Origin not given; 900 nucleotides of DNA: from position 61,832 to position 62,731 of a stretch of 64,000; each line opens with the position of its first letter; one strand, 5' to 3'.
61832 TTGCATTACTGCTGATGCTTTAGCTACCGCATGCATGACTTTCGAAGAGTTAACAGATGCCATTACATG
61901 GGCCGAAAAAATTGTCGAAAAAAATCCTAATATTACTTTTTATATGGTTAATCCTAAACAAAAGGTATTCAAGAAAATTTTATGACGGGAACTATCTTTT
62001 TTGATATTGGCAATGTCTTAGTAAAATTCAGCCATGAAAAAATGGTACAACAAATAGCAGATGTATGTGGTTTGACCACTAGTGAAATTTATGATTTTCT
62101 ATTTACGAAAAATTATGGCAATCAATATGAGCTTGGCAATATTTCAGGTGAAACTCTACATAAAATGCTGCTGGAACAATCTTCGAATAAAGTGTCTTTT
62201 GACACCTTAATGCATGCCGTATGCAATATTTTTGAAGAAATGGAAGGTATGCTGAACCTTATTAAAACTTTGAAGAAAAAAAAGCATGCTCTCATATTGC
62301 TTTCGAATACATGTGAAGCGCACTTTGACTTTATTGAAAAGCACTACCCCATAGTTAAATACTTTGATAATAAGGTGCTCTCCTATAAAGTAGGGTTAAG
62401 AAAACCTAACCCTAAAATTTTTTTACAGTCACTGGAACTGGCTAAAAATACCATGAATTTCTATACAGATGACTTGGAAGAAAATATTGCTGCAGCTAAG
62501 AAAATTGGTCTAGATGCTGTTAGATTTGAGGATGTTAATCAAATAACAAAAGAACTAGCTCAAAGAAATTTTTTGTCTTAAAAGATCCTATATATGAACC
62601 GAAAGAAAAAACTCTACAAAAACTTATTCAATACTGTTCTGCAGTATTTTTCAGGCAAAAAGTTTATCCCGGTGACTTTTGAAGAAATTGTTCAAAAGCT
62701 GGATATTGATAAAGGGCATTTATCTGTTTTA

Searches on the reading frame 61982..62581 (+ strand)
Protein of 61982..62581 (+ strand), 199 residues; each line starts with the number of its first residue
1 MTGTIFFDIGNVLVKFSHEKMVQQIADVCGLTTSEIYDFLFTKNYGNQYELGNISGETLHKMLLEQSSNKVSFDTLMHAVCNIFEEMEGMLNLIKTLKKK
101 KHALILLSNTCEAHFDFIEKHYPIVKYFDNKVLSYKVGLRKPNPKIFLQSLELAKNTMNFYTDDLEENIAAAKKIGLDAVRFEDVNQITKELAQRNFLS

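Call 35: search_protein_families(library=pfam, proteins=[window:61982-62581:+], max_evalue=0.001)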
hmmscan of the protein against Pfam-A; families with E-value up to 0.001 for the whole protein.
window:61982-62581:+ (199 aa): 2 families
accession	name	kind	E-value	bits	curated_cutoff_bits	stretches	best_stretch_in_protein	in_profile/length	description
PF13419.12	HAD_2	-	4.1e-09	37.2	23.8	1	20-180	32-176/178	Haloacid dehalogenase-like hydrolase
PF00702.32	Hydrolase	-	4.3e-09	37.5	26.4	1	4-176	3-191/191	haloacid dehalogenase-like hydrolase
